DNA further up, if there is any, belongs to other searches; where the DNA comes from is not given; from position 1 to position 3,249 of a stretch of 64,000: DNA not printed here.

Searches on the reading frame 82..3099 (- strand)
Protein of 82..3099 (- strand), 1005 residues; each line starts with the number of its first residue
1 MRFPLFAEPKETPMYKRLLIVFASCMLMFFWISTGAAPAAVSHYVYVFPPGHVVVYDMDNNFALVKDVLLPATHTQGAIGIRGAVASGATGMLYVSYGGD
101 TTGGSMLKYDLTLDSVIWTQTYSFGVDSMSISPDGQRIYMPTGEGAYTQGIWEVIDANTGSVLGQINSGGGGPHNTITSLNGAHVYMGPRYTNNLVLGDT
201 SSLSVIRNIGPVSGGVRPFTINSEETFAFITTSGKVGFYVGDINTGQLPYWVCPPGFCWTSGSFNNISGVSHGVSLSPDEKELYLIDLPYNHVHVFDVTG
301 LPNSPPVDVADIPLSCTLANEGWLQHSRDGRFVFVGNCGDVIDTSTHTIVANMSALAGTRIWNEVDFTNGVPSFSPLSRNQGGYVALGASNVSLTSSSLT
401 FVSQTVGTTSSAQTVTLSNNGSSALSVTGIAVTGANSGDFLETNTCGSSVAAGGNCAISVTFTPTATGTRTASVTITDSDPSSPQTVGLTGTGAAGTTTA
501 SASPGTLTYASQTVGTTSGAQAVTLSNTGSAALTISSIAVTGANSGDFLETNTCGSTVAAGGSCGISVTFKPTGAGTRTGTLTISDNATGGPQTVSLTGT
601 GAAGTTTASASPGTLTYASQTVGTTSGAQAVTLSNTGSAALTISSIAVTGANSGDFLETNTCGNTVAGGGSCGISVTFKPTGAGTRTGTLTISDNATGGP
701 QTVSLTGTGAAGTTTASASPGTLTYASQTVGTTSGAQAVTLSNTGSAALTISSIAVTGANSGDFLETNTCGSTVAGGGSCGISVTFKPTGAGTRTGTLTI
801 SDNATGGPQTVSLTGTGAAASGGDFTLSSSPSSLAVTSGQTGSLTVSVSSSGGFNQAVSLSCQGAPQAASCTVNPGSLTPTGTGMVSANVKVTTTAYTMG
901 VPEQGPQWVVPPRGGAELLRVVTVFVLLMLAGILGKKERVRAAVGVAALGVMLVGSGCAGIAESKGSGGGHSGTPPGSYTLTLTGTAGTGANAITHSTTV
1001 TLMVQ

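Call 32: search_protein_families(library=pfam, proteins=[window:82-3099:-], max_evalue=0.0001)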
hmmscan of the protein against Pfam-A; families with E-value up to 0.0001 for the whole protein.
window:82-3099:- (1005 aa): 7 families
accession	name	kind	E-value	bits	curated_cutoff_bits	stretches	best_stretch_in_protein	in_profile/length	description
PF15780.11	ASH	-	2e-36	124.5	27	4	502-593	9-97/98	Abnormal spindle-like microcephaly-assoc'd, ASPM-SPD-2-Hydin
PF22073.2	Cep192_D4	-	2e-34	118.6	35.5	4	392-493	4-111/112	Cep192 domain 4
PF22544.2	HYDIN_VesB_CFA65-like_Ig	-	1e-25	90.3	25.5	4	519-599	21-99/100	HYDIN/CFA65/VesB-like, Ig-like domain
PF24507.1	Ig_CFAP65_4th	-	1.2e-20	74.1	27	0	524-601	3-76/76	CFAP65, fourth Ig-like domain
PF07610.17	DUF1573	-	1.8e-18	66.8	26.1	0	522-600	22-97/98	Protein of unknown function (DUF1573)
PF12371.14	TMEM131_like_N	-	1.1e-13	51.6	28.8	0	393-476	2-82/84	Transmembrane protein 131-like N-terminal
PF22067.2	Cep192_D3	-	5.7e-09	36.4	27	0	403-485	12-90/99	Cep192 domain 3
